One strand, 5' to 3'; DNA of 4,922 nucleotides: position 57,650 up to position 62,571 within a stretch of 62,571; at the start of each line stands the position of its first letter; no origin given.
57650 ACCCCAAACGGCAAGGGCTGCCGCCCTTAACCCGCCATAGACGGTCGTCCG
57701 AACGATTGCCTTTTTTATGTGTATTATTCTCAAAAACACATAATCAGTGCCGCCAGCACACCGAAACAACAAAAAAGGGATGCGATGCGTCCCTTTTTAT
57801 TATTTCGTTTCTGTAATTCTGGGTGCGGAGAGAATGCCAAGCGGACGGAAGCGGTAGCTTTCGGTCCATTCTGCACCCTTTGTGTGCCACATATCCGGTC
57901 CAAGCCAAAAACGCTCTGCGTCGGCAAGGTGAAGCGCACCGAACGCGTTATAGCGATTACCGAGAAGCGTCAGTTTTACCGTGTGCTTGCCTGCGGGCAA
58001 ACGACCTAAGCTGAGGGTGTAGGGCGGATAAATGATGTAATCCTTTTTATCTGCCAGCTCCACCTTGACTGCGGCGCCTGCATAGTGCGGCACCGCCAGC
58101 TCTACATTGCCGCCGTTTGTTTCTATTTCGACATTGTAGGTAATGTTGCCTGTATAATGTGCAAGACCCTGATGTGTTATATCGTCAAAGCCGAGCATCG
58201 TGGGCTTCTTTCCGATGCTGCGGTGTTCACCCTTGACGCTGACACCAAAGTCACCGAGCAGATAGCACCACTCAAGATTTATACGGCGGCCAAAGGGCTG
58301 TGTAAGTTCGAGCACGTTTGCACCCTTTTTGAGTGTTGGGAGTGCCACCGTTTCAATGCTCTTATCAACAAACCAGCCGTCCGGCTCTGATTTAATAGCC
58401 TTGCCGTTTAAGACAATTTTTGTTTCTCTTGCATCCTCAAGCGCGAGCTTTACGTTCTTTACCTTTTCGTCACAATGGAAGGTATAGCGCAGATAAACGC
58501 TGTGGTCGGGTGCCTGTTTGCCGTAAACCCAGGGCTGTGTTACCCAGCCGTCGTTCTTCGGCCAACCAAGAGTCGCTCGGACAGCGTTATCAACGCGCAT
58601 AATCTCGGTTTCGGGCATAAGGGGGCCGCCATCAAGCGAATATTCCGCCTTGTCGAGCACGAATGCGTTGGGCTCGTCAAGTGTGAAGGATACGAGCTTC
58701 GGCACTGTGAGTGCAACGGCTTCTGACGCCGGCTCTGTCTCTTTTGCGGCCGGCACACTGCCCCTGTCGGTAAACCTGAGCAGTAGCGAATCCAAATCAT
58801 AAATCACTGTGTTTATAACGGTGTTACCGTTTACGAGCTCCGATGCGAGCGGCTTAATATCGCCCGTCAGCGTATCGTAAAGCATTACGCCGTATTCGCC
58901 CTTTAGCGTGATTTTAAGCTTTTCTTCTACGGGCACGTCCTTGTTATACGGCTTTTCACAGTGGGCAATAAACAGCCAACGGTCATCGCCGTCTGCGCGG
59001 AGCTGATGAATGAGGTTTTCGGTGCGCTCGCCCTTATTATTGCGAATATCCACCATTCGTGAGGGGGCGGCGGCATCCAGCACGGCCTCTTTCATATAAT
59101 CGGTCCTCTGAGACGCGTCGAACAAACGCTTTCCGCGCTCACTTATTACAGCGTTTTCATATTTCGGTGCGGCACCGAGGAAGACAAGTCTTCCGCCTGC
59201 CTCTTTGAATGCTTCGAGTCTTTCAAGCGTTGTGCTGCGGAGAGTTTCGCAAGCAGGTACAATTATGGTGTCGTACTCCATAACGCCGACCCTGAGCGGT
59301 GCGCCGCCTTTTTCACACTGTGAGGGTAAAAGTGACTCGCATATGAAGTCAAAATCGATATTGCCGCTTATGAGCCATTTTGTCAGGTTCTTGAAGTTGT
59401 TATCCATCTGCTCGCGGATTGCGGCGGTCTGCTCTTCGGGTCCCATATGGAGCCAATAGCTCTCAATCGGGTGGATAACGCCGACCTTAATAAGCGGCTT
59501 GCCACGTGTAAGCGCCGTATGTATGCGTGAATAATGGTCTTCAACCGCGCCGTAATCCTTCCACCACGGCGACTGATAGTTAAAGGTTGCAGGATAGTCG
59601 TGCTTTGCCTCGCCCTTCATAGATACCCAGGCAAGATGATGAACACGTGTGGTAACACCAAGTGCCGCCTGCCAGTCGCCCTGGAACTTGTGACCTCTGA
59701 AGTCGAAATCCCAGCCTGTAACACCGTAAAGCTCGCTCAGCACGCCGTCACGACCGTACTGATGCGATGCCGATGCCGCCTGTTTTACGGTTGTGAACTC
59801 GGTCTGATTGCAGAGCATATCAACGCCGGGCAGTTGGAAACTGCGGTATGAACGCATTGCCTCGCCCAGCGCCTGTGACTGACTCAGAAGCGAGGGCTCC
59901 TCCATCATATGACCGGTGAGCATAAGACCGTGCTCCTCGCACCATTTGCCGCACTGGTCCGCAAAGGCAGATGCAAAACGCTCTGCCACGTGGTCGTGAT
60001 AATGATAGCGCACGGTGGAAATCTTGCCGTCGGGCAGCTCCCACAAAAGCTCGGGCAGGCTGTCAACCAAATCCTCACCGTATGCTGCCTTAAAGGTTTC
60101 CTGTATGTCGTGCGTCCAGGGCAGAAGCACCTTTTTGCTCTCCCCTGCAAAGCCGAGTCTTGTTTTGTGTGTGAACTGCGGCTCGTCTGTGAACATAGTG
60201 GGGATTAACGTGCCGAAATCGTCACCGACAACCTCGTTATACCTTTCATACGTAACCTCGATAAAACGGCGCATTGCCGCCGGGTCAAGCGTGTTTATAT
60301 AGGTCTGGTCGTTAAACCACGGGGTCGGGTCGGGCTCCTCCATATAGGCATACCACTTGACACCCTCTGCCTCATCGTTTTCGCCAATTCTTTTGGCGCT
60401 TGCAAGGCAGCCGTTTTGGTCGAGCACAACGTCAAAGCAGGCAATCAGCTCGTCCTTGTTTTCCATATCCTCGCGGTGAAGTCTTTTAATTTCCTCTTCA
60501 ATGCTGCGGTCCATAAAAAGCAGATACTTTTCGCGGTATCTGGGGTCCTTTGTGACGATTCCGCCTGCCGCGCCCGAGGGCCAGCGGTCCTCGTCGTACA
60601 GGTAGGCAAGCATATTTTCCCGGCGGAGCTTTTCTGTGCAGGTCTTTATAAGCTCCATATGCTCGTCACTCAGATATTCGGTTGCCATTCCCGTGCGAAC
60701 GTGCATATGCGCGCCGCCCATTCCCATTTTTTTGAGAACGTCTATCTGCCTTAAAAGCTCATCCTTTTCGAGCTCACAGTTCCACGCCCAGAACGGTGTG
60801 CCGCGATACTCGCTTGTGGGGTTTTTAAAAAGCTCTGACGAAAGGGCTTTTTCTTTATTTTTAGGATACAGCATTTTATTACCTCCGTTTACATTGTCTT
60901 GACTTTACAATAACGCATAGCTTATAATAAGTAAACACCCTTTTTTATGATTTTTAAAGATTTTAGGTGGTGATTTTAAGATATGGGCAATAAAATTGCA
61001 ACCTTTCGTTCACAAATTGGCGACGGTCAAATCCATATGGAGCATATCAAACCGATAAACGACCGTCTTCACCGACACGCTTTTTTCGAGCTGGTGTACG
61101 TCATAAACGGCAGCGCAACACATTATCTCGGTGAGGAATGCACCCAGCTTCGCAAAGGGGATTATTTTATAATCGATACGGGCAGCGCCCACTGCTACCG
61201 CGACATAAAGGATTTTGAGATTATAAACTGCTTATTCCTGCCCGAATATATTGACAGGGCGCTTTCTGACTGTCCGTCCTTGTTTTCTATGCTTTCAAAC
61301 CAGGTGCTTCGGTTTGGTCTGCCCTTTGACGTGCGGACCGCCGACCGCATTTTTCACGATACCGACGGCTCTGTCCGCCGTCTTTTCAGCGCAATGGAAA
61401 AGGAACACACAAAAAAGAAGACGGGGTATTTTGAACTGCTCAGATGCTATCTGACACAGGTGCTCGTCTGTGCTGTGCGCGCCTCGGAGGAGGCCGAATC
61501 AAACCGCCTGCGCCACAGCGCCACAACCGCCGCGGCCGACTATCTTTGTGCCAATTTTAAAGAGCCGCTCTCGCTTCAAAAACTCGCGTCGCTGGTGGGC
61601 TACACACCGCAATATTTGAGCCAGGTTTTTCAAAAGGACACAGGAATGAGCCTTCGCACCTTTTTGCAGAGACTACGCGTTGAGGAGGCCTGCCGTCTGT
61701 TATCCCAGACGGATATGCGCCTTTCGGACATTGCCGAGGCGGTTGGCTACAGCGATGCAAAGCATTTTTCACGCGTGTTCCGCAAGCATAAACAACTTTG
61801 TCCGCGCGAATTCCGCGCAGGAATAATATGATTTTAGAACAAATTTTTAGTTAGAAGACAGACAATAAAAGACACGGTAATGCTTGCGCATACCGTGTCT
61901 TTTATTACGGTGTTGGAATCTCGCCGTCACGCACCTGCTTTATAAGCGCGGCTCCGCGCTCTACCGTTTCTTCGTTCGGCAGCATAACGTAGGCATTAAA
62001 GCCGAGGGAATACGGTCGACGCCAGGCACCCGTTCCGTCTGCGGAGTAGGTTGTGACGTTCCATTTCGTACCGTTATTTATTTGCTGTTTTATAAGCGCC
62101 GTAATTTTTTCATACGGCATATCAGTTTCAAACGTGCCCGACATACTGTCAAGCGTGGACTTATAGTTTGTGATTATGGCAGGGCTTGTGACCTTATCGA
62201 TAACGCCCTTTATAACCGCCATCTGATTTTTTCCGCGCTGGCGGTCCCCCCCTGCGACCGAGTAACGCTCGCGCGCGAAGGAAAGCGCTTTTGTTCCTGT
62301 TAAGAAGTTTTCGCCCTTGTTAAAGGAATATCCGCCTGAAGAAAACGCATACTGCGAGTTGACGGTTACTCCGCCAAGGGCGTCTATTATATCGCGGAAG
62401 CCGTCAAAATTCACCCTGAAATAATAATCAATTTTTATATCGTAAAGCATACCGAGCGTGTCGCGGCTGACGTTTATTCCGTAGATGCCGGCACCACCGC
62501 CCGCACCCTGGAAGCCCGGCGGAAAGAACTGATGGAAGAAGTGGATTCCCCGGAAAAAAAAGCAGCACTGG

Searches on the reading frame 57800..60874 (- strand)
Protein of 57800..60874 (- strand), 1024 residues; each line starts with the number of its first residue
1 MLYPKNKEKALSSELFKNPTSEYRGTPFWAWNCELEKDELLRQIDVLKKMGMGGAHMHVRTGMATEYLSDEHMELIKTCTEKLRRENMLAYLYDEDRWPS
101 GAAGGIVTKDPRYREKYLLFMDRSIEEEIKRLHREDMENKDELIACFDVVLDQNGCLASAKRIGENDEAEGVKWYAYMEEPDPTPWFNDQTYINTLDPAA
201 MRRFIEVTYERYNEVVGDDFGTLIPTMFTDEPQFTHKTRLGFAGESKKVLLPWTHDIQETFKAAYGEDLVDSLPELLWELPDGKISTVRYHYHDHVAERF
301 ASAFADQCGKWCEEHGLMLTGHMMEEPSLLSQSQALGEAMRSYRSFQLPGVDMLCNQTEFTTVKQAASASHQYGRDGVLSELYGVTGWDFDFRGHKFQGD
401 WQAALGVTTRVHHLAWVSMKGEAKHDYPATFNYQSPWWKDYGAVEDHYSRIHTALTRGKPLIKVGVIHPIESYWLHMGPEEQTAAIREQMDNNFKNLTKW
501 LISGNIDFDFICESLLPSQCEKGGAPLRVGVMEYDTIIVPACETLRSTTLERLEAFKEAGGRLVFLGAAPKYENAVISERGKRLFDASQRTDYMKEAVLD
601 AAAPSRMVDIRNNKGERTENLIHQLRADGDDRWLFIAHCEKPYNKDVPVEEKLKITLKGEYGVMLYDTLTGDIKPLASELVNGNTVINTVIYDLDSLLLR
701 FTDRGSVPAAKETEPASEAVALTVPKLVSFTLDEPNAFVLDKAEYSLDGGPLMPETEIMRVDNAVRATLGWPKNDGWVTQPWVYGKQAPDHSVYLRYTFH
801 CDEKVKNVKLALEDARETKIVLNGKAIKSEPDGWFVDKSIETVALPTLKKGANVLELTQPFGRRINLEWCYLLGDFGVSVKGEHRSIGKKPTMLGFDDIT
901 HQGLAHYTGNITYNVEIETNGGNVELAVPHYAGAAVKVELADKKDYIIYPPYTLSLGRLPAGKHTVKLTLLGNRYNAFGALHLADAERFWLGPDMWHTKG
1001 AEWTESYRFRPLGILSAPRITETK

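Call 26: search_protein_families(library=pfam, proteins=[window:57800-60874:-], max_evalue=0.001)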
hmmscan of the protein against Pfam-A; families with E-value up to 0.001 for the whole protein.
window:57800-60874:- (1024 aa): 1 family
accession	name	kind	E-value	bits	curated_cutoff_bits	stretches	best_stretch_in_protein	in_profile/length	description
PF17132.9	Glyco_hydro_106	-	1e-08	34.6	29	1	252-576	314-633/743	alpha-L-rhamnosidase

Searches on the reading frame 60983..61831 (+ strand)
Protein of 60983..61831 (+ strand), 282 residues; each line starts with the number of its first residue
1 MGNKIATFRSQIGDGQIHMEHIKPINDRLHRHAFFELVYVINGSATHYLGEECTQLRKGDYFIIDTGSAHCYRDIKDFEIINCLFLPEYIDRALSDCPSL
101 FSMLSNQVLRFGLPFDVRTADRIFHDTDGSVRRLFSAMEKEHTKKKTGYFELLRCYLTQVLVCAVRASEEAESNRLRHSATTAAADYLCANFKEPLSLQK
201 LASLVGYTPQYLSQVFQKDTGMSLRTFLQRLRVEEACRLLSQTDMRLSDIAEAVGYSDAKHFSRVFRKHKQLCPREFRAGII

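Call 26: search_protein_families(library=pfam, proteins=[window:60983-61831:+], max_evalue=0.001)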
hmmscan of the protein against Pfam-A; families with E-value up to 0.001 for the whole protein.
window:60983-61831:+ (282 aa): 4 families
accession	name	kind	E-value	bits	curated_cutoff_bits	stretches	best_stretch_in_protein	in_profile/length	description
PF12833.13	HTH_18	-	1e-24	87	33.6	1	201-279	1-79/80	Helix-turn-helix domain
PF00165.29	HTH_AraC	-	2.1e-15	56.8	26.6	2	241-278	2-41/42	Bacterial regulatory helix-turn-helix proteins, AraC family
PF02311.25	AraC_binding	-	3.4e-08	33.8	21.1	1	30-102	19-93/135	AraC-like ligand binding domain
PF07883.17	Cupin_2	-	3.3e-07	30.3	27.2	1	29-73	13-57/70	Cupin domain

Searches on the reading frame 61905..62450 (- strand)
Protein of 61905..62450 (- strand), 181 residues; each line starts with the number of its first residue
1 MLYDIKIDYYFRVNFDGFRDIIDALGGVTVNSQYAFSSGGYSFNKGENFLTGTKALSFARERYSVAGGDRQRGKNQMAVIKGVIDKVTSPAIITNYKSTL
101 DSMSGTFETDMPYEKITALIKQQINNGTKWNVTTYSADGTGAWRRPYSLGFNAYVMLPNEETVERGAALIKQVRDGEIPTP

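Call 26: search_protein_families(library=pfam, proteins=[window:61905-62450:-], max_evalue=0.001)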
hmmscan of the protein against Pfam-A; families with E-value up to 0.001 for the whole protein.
window:61905-62450:- (181 aa): 1 family
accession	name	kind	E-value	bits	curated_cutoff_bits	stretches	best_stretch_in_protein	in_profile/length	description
PF03816.19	LytR_cpsA_psr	-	1.3e-24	87.5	24.6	1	2-88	60-149/150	LytR_cpsA_psr family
